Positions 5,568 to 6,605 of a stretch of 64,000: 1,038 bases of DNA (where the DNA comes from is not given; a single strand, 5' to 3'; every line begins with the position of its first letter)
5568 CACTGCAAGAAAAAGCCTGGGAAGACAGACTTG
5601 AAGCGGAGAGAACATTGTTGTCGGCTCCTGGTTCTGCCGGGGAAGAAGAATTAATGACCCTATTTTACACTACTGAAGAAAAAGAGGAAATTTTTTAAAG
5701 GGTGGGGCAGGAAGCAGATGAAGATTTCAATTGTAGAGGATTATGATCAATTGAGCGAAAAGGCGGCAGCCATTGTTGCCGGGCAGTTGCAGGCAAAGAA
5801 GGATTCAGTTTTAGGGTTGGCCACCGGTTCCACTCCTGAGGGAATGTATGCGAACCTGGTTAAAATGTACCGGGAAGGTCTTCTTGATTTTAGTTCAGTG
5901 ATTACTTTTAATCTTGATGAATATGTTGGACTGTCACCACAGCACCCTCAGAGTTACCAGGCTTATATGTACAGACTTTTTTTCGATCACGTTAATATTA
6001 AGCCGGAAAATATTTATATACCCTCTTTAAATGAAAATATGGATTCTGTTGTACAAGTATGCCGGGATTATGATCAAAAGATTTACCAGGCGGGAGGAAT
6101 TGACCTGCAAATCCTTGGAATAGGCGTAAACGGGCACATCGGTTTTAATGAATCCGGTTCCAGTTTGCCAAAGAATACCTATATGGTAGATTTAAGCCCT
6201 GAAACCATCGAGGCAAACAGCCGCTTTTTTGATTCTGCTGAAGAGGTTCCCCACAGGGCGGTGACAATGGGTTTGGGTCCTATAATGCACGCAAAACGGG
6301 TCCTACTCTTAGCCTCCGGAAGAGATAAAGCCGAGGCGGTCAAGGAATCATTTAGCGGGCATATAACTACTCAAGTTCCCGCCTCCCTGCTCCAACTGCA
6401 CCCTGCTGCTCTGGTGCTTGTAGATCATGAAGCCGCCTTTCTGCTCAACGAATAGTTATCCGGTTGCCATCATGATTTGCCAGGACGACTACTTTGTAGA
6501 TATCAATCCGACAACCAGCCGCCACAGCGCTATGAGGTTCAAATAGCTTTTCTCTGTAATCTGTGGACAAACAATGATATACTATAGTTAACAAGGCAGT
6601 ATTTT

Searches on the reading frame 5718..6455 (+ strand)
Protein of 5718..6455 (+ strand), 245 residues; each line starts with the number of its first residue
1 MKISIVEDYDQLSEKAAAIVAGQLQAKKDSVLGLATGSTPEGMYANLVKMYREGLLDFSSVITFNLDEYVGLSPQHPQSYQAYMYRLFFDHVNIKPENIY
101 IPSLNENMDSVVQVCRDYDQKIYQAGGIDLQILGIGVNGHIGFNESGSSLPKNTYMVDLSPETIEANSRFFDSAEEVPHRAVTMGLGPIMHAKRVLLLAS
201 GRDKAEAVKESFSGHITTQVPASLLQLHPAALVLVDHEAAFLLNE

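Call 35: search_protein_families(library=pfam, proteins=[window:5718-6455:+], max_evalue=0.00001)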
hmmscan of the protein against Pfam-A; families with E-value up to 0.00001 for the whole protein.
window:5718-6455:+ (245 aa): 1 family
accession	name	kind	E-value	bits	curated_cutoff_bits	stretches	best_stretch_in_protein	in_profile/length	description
PF01182.26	Glucosamine_iso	-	4.3e-23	82.8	27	1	10-226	8-217/225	Glucosamine-6-phosphate isomerases/6-phosphogluconolactonase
